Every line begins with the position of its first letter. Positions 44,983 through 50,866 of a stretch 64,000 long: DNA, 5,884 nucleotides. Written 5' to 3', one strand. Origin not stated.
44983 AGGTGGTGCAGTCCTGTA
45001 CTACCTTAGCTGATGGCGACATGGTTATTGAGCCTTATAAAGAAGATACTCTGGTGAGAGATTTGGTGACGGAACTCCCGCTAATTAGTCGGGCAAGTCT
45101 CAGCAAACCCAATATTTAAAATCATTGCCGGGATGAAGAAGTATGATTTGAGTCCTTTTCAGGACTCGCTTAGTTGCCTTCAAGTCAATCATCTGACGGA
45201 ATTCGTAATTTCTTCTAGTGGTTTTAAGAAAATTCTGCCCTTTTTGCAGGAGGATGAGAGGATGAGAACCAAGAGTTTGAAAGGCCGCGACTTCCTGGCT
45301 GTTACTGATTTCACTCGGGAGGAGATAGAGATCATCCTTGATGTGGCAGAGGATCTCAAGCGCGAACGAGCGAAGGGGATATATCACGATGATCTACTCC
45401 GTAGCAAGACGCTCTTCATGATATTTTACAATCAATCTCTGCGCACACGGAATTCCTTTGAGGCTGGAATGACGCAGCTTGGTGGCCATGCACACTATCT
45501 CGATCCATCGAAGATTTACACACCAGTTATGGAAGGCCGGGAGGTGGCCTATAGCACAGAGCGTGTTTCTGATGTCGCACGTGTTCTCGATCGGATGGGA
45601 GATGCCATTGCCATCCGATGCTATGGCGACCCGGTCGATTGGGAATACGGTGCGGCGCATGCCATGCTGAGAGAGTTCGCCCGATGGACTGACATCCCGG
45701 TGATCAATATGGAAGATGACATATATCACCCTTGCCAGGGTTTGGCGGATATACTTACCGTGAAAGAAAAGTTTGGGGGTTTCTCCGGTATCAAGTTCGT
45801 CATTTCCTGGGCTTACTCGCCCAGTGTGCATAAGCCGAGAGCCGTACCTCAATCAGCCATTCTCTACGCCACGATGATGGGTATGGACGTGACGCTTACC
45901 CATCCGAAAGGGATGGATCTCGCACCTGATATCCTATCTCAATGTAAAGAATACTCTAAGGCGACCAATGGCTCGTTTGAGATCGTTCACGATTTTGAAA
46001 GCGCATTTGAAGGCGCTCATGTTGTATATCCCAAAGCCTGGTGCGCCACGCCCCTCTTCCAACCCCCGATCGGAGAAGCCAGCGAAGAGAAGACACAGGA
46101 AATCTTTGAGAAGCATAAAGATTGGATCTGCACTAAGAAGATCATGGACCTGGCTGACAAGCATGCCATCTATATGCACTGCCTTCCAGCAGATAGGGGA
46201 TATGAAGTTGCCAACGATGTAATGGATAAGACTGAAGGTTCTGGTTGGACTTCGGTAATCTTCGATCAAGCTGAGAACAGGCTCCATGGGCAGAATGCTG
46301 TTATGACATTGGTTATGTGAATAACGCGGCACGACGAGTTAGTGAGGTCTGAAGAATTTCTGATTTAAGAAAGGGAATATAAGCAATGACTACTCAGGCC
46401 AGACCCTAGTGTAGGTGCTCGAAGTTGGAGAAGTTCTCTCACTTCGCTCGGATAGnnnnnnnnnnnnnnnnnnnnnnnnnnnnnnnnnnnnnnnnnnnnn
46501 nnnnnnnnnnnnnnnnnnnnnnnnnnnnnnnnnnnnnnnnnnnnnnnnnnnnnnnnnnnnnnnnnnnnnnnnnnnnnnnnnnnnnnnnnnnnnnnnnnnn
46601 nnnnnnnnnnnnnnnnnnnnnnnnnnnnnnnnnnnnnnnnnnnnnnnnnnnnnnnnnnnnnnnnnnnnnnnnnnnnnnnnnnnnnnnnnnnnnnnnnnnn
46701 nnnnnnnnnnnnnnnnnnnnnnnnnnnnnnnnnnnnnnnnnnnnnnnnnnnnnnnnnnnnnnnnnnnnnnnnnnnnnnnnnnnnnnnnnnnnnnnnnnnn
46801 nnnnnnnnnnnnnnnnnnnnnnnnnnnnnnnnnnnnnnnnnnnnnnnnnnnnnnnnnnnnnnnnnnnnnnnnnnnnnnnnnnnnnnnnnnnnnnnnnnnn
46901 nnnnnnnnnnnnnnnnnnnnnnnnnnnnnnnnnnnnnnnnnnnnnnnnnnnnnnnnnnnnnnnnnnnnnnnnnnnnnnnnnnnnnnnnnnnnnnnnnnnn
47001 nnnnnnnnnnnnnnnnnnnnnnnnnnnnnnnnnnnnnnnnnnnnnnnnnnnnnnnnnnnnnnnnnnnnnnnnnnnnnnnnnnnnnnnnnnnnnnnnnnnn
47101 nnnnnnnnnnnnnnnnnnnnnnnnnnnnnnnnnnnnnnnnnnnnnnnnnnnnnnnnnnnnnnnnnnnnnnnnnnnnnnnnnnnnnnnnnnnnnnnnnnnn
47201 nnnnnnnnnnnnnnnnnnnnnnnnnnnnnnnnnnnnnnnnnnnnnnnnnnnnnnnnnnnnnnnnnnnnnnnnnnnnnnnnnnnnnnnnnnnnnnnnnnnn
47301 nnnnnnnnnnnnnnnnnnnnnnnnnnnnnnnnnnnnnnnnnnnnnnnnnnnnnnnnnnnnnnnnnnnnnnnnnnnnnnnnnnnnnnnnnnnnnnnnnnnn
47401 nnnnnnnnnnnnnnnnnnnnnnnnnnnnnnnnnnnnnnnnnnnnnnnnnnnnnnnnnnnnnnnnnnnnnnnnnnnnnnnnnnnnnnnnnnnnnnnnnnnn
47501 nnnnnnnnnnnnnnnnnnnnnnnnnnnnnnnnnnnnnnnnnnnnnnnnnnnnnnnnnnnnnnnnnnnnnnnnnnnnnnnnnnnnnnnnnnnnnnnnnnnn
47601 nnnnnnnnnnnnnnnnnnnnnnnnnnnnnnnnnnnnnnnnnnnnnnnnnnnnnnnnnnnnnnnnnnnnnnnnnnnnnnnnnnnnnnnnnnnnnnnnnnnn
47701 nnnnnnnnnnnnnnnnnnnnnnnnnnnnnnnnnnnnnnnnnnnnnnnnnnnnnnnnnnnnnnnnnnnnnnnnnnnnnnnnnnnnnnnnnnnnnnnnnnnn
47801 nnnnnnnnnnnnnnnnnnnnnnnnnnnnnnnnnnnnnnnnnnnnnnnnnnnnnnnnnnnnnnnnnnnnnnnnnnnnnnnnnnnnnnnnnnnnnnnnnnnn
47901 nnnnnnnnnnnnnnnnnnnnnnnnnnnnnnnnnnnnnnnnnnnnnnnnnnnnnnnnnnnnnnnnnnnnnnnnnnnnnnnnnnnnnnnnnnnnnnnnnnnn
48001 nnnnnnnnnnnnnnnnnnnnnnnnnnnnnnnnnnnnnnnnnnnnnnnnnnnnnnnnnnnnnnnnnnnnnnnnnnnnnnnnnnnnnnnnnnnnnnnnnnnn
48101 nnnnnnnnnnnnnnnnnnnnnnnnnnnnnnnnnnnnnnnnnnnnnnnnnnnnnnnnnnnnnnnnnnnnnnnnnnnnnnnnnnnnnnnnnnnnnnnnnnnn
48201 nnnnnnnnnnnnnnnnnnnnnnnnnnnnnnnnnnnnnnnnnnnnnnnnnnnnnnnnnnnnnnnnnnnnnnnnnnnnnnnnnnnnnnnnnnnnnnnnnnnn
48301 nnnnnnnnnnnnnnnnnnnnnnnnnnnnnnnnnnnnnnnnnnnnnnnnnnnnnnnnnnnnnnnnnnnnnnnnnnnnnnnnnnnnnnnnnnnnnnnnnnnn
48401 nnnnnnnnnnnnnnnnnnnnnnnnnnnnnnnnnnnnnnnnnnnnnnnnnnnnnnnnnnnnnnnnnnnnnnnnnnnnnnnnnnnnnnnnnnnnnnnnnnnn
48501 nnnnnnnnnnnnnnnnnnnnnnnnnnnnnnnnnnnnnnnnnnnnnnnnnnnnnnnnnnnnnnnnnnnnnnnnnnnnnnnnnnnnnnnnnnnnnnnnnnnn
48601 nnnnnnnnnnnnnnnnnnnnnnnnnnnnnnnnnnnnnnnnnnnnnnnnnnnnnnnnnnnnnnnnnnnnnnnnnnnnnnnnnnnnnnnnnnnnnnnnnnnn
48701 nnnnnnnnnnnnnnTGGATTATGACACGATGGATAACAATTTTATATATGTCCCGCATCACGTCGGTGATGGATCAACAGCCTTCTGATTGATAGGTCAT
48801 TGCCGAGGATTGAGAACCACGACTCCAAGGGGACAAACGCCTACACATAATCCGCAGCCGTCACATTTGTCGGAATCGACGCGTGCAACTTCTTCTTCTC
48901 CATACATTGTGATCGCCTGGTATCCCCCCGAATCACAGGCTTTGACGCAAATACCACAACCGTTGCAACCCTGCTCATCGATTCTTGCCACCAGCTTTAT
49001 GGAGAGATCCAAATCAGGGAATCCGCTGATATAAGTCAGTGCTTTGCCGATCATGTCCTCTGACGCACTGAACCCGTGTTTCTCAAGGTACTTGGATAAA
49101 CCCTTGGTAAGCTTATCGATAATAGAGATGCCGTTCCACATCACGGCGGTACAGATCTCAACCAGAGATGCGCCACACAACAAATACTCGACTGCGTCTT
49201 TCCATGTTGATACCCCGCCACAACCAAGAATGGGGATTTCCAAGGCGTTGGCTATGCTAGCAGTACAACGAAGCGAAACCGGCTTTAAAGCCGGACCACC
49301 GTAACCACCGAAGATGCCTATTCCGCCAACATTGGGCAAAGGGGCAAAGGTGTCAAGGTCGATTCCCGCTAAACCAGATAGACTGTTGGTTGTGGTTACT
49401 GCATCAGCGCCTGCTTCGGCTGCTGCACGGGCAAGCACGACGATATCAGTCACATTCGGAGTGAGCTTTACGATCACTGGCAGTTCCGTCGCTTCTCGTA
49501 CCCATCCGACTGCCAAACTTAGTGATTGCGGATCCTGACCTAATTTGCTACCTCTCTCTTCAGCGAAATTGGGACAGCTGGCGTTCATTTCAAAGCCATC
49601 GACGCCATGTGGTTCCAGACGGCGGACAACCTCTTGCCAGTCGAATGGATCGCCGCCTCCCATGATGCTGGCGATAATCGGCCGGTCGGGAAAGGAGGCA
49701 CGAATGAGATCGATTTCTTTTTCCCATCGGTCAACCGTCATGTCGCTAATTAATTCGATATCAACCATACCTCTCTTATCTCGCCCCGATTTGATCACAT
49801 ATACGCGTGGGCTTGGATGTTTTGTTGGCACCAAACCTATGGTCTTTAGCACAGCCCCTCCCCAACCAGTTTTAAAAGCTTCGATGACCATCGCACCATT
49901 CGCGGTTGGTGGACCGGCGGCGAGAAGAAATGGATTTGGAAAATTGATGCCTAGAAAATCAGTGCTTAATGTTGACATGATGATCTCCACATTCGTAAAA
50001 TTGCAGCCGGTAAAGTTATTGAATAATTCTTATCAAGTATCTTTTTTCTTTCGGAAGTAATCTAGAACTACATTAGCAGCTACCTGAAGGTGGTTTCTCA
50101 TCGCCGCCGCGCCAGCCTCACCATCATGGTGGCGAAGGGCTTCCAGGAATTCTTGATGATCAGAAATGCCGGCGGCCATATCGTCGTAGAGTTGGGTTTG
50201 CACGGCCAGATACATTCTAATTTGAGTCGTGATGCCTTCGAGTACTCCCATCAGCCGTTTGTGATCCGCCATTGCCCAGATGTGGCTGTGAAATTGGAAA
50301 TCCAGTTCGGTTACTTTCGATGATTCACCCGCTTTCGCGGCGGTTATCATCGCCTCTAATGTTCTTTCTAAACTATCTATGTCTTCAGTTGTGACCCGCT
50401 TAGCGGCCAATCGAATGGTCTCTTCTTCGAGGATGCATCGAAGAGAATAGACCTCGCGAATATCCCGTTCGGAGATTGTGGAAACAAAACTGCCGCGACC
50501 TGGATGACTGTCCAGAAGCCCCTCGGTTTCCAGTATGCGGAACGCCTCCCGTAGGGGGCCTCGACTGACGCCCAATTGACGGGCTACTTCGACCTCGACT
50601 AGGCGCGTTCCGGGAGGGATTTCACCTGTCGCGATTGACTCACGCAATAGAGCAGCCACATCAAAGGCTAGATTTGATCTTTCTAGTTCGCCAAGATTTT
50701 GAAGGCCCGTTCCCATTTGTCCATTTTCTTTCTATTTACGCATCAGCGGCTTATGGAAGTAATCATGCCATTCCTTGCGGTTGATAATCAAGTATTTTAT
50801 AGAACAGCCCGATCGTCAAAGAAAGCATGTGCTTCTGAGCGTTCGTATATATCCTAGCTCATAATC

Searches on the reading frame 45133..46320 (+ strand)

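Call 62: search_protein_families(library=pfam, proteins=[window:45133-46320:+], max_evalue=0.00001)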
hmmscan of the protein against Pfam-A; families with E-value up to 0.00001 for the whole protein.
window:45133-46320:+ (395 aa): 2 families
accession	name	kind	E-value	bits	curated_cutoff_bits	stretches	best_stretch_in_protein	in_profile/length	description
PF02729.26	OTCace_N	-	2.6e-40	138.3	29.9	1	52-212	1-148/148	Aspartate/ornithine carbamoyltransferase, carbamoyl-P binding domain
PF00185.30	OTCace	-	1.7e-33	116.3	29.4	1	238-393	15-156/157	Aspartate/ornithine carbamoyltransferase, Asp/Orn binding domain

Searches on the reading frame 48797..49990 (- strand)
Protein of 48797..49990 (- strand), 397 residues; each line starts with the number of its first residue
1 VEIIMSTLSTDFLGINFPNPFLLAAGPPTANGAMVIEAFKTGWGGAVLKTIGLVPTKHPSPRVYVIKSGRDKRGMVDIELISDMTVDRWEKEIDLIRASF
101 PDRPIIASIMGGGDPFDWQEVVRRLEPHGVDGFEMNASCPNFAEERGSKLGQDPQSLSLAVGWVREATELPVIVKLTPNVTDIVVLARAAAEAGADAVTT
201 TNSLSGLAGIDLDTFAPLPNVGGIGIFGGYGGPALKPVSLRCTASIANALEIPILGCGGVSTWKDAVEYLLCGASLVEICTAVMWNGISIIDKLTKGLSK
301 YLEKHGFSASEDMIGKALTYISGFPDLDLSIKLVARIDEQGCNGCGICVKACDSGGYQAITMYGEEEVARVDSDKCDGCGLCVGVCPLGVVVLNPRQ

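Call 62: search_protein_families(library=pfam, proteins=[window:48797-49990:-], max_evalue=0.00001)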
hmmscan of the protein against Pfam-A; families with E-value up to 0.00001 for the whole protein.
window:48797-49990:- (397 aa): 9 families
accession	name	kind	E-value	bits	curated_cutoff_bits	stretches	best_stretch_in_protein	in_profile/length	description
PF01180.27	DHO_dh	-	4.3e-44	151.3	27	1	8-302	2-291/291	Dihydroorotate dehydrogenase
PF14697.11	Fer4_21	-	1.2e-14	54.6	35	1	335-388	1-53/59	4Fe-4S dicluster domain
PF12837.12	Fer4_6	-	2.1e-10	40.4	25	0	368-387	1-20/24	4Fe-4S binding domain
PF00037.32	Fer4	-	2.9e-10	40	21.1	1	370-390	2-22/24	4Fe-4S binding domain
PF12838.12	Fer4_7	-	2.4e-09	38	27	1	342-390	2-52/52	4Fe-4S dicluster domain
PF12797.12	Fer4_2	-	2.3e-08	33.9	24.5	0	370-387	4-21/22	4Fe-4S binding domain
PF13237.11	Fer4_10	-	3.9e-08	33.5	25.5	1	336-387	3-53/53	4Fe-4S dicluster domain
PF13187.11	Fer4_9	-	5.6e-07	29.9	27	1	342-389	2-50/52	4Fe-4S dicluster domain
PF01207.24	Dus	-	4.4e-06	26.5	20.4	0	110-199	60-156/311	Dihydrouridine synthase (Dus)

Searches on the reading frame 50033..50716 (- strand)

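Call 62: search_protein_families(library=pfam, proteins=[window:50033-50716:-], max_evalue=0.00001)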
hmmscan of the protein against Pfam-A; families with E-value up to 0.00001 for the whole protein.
window:50033-50716:- (227 aa): 2 families
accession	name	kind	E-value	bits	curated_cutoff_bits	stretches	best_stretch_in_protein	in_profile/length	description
PF07729.17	FCD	-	2.7e-28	99.3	24.3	1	88-211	1-124/125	FCD domain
PF00392.27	GntR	-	3e-17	62.5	27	1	19-78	4-64/64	Bacterial regulatory proteins, gntR family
